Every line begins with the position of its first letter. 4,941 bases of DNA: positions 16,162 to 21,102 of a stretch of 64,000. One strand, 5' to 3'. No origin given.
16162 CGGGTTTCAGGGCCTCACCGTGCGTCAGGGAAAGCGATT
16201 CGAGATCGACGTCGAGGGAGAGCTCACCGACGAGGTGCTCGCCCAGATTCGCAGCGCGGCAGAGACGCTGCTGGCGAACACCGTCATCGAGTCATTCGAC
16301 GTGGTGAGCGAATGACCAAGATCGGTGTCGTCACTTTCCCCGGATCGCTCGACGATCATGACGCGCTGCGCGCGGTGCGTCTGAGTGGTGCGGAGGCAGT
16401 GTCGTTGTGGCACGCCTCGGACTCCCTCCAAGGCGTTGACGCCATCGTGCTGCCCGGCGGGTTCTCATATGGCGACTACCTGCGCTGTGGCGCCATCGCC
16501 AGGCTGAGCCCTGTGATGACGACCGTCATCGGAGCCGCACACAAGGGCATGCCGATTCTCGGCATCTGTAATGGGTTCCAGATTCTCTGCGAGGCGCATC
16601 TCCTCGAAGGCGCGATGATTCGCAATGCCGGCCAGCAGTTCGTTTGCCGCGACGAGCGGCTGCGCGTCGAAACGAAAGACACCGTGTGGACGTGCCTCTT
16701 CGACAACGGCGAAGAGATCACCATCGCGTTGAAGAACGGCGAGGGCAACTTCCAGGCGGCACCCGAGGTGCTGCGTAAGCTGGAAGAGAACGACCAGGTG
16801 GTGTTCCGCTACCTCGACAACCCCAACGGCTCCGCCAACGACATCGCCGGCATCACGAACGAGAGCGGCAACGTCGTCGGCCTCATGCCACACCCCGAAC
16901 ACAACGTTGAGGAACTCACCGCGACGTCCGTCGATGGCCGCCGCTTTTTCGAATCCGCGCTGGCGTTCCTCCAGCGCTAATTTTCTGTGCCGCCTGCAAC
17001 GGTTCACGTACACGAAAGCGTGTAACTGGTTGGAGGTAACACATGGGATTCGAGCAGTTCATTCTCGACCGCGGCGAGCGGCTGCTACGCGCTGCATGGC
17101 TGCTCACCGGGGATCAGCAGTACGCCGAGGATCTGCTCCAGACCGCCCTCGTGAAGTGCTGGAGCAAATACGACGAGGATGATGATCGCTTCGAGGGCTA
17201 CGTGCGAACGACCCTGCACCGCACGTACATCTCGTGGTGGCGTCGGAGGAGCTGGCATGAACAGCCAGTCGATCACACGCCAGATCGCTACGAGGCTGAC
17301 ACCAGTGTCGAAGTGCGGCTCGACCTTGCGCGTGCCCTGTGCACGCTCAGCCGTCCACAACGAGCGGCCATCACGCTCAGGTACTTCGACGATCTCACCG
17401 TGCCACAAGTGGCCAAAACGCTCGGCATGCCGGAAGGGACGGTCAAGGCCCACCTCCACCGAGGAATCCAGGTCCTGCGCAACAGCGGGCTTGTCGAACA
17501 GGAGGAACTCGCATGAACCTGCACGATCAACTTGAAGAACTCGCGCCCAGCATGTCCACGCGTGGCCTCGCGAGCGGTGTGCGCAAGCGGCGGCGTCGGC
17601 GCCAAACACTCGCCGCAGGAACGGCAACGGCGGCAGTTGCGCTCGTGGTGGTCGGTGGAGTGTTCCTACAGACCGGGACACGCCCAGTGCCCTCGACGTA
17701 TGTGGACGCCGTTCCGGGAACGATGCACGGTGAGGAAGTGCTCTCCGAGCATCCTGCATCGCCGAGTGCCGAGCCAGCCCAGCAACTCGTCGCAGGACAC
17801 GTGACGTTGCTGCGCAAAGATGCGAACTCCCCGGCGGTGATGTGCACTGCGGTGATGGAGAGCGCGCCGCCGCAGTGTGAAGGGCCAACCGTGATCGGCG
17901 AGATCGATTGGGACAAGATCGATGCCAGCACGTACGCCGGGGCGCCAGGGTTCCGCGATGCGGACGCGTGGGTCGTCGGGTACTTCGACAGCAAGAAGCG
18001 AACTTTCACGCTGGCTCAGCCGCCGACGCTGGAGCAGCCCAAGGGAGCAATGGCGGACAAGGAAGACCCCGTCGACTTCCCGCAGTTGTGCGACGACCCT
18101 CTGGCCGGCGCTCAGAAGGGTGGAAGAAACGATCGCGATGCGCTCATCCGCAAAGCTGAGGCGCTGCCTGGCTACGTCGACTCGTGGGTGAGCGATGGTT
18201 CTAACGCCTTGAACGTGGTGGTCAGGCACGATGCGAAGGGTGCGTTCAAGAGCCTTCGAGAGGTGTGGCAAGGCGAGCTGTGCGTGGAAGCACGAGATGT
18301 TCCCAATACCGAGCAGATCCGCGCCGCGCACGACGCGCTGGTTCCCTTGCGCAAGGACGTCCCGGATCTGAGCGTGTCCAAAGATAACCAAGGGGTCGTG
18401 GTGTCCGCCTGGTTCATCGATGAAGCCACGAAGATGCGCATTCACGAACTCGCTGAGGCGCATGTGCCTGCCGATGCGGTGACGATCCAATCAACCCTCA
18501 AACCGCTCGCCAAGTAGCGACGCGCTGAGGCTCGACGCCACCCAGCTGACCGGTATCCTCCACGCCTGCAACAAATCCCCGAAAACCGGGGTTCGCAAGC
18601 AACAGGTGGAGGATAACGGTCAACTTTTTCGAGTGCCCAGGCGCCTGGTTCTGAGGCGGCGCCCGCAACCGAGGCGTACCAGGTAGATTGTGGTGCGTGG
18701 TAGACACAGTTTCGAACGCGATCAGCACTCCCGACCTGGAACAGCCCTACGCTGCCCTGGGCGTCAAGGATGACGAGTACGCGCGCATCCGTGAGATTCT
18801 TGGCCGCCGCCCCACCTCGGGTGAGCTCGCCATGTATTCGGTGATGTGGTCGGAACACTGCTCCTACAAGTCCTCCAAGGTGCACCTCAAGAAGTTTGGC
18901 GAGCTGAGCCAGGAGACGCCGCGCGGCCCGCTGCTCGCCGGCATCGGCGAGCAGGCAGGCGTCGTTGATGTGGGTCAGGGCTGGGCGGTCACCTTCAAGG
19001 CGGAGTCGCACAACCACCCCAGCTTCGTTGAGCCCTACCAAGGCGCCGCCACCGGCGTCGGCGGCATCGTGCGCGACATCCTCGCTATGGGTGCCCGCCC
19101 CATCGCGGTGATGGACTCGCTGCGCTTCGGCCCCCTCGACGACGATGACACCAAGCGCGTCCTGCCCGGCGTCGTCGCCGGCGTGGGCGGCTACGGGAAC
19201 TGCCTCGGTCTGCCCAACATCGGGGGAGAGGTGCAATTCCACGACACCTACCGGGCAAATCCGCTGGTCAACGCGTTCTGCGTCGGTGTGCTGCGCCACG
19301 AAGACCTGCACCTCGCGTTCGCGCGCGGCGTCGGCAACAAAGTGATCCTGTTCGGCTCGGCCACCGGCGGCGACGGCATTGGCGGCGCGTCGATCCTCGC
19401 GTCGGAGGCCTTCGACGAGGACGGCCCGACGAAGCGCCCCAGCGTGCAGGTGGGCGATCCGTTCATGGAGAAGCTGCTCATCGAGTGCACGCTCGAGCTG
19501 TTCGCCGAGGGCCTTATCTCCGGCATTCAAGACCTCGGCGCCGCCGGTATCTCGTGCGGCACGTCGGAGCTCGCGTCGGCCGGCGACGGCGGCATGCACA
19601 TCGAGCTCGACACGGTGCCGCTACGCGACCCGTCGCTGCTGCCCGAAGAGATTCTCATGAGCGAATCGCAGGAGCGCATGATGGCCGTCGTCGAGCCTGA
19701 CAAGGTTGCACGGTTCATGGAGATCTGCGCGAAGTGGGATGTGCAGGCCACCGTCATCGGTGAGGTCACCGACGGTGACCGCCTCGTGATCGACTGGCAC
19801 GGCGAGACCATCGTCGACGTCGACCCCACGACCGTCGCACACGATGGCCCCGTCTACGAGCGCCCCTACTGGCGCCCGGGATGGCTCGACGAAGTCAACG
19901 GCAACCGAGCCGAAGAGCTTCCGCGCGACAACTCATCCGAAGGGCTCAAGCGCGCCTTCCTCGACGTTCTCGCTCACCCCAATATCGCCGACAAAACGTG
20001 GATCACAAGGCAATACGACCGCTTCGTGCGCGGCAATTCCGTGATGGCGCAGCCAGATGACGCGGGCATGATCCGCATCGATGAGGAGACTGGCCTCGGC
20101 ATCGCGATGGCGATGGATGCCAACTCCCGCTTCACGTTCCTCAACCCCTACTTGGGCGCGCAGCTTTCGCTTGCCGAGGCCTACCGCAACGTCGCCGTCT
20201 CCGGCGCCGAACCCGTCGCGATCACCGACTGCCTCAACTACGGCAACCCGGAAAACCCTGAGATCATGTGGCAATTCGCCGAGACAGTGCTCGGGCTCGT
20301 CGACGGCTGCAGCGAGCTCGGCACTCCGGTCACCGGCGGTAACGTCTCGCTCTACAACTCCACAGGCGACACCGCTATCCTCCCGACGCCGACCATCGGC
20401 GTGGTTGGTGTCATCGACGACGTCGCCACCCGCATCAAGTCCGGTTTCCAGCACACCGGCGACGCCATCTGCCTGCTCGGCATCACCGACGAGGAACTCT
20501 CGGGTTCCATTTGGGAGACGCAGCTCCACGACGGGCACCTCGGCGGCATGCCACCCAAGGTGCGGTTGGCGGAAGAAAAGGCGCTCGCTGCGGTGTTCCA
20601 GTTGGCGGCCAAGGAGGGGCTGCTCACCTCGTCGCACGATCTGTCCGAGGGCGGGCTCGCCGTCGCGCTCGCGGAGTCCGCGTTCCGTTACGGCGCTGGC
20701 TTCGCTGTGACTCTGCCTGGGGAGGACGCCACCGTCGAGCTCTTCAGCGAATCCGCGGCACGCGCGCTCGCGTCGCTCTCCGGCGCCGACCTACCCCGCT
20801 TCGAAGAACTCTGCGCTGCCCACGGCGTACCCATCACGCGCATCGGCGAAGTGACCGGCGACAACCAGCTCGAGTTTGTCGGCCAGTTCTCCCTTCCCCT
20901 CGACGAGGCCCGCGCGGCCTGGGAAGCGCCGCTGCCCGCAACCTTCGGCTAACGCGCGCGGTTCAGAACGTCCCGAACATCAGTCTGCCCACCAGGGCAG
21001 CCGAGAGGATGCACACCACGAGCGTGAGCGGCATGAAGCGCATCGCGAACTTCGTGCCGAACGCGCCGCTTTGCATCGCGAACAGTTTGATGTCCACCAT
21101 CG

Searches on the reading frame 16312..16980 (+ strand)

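Call 30: search_protein_families(library=pfam, proteins=[window:16312-16980:+])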
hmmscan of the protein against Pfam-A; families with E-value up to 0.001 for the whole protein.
window:16312-16980:+ (222 aa): 5 families
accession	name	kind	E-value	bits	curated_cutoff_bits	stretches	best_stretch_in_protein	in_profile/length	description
PF13507.12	GATase_5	-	2.7e-33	115.6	27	1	3-207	3-238/260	CobB/CobQ-like glutamine amidotransferase domain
PF07685.20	GATase_3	-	4.4e-09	36.7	27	1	13-95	10-91/196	CobB/CobQ-like glutamine amidotransferase domain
PF00117.34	GATase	-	4.7e-07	30.1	22.8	1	38-199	39-175/190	Glutamine amidotransferase class-I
PF01965.30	DJ-1_PfpI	-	2.3e-05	24.7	26.6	1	41-101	61-116/165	DJ-1/PfpI family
PF01174.25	SNO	-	4.4e-05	23.9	27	1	10-197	5-171/188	SNO glutamine amidotransferase family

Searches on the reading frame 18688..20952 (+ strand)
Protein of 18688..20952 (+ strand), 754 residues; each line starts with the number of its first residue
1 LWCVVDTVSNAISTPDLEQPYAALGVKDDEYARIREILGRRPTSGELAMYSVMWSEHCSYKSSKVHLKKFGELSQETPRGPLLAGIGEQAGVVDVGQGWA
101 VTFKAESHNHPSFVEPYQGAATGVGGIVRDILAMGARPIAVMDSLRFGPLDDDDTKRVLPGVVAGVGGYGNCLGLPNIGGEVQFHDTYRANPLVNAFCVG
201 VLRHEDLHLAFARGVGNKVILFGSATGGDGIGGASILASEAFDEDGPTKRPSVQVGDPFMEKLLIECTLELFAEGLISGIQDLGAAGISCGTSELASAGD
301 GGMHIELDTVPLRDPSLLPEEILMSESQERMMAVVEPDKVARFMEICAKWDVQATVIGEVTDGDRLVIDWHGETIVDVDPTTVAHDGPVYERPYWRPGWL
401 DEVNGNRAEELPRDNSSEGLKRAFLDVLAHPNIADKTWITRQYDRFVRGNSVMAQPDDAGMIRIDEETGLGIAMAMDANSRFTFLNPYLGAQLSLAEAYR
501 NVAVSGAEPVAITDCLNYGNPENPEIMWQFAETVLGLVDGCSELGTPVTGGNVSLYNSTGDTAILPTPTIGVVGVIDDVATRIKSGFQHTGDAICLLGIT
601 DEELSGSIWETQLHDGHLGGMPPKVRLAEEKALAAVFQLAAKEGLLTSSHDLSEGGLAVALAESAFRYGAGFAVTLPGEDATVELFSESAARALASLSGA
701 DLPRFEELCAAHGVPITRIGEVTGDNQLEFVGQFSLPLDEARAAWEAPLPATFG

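Call 30: search_protein_families(library=pfam, proteins=[window:18688-20952:+])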
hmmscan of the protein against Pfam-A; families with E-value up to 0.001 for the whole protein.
window:18688-20952:+ (754 aa): 3 families
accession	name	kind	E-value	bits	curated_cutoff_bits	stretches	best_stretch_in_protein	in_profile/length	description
PF02769.27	AIRS_C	-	2.3e-55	187.5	23.1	2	215-370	2-155/156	AIR synthase related protein, C-terminal domain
PF00586.29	AIRS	-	1.1e-50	171.2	24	2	87-201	1-111/112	AIR synthase related protein, N-terminal domain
PF18072.6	FGAR-AT_linker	-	2.5e-14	53.9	26.6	1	19-61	5-50/50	Formylglycinamide ribonucleotide amidotransferase linker domain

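Call 57: find_homologous_proteins(query=window:18697-20952:+, max_evalue=1e-150)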
Query window:18697-20952:+ (751 aa): 7999 proteins with E <= 1e-150 among 8000 candidates; the best 120 are listed.
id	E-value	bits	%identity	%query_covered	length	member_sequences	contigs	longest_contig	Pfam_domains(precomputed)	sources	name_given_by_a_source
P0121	0.0e+0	1621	94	100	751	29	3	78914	PF18072.7,PF00586.30,PF02769.28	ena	-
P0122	0.0e+0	1506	87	100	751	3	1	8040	PF18072.7,PF00586.30,PF02769.28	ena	-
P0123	0.0e+0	1464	86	99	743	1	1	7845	PF18072.7,PF00586.30,PF02769.28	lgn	-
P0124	0.0e+0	1464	86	99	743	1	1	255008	PF18072.7,PF00586.30,PF02769.28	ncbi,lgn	-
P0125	0.0e+0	1458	85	100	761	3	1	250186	PF18072.7,PF00586.30,PF02769.28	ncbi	-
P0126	0.0e+0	1451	85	99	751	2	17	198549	PF18072.7,PF00586.30,PF02769.28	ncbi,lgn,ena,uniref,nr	ncbi:phosphoribosylformylglycinamidine synthase subunit PurL [uncultured Tessaracoccus sp.]|uniref:p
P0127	0.0e+0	1447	84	100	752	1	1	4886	PF18072.7,PF00586.30,PF02769.28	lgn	-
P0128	0.0e+0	1403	81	100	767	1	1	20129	PF18072.7,PF00586.30,PF02769.28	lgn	-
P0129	0.0e+0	1386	80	100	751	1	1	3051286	PF18072.7,PF00586.30,PF02769.28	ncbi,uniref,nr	ncbi:phosphoribosylformylglycinamidine synthase subunit PurL [Tessaracoccus lacteus]|uniref:Phosphor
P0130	0.0e+0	1384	81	100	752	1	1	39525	PF18072.7,PF00586.30,PF02769.28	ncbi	-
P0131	0.0e+0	1383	80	100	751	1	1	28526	PF18072.7,PF00586.30,PF02769.28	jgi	-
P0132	0.0e+0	1382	80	100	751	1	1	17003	PF18072.7,PF00586.30,PF02769.28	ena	-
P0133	0.0e+0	1382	80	100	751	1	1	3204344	PF18072.7,PF00586.30,PF02769.28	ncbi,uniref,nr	ncbi:phosphoribosylformylglycinamidine synthase subunit PurL [Tessaracoccus palaemonis]|uniref:Phosp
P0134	0.0e+0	1381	80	100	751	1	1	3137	PF18072.7,PF00586.30,PF02769.28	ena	-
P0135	0.0e+0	1381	80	99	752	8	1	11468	PF18072.7,PF00586.30,PF02769.28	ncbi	-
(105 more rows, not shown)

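Call 58: find_encoding_contigs(protein=P0124, flank=3500, max_places=1)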
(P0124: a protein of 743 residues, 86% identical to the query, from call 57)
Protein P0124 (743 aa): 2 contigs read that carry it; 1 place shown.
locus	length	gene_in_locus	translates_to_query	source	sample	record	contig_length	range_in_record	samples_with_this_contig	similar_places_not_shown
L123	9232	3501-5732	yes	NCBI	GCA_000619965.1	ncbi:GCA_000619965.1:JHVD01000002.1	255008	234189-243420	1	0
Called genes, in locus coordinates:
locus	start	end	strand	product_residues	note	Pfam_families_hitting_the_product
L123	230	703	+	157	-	PF04542:Sigma70_r2 (weak), PF08281:Sigma70_r4_2, PF04545:Sigma70_r4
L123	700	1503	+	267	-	-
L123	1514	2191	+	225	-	-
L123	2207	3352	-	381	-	PF06224:AlkZ-like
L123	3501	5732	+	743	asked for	PF18072:FGAR-AT_linker, PF00586:AIRS, PF02769:AIRS_C, PF00586:AIRS, PF02769:AIRS_C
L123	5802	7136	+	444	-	PF01546:Peptidase_M20, PF07687:M20_dimer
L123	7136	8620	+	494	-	PF00206:Lyase_1, PF10415:FumaraseC_C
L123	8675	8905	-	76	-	PF00381:PTS-HPr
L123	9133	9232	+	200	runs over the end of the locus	PF00440:TetR_N, PF17940:TetR_C_31 (weak)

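Call 59: find_encoding_contigs(protein=P0126, flank=3500, max_places=1)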
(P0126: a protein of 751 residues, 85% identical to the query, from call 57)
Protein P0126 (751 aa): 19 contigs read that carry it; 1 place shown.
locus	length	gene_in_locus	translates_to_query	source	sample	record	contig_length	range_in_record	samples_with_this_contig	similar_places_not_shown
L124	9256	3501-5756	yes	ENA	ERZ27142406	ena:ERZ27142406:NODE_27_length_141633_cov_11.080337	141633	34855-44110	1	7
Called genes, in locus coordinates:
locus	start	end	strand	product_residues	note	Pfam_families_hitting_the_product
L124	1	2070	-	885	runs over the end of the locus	PF00082:Peptidase_S8, PF02225:PA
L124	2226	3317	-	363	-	PF06224:AlkZ-like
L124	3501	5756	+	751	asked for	PF18072:FGAR-AT_linker, PF00586:AIRS, PF02769:AIRS_C, PF00586:AIRS, PF02769:AIRS_C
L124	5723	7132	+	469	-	PF01546:Peptidase_M20, PF07687:M20_dimer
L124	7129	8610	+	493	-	PF00206:Lyase_1, PF10415:FumaraseC_C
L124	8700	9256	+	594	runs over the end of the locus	PF00561:Abhydrolase_1, PF08386:Abhydrolase_4 (faint)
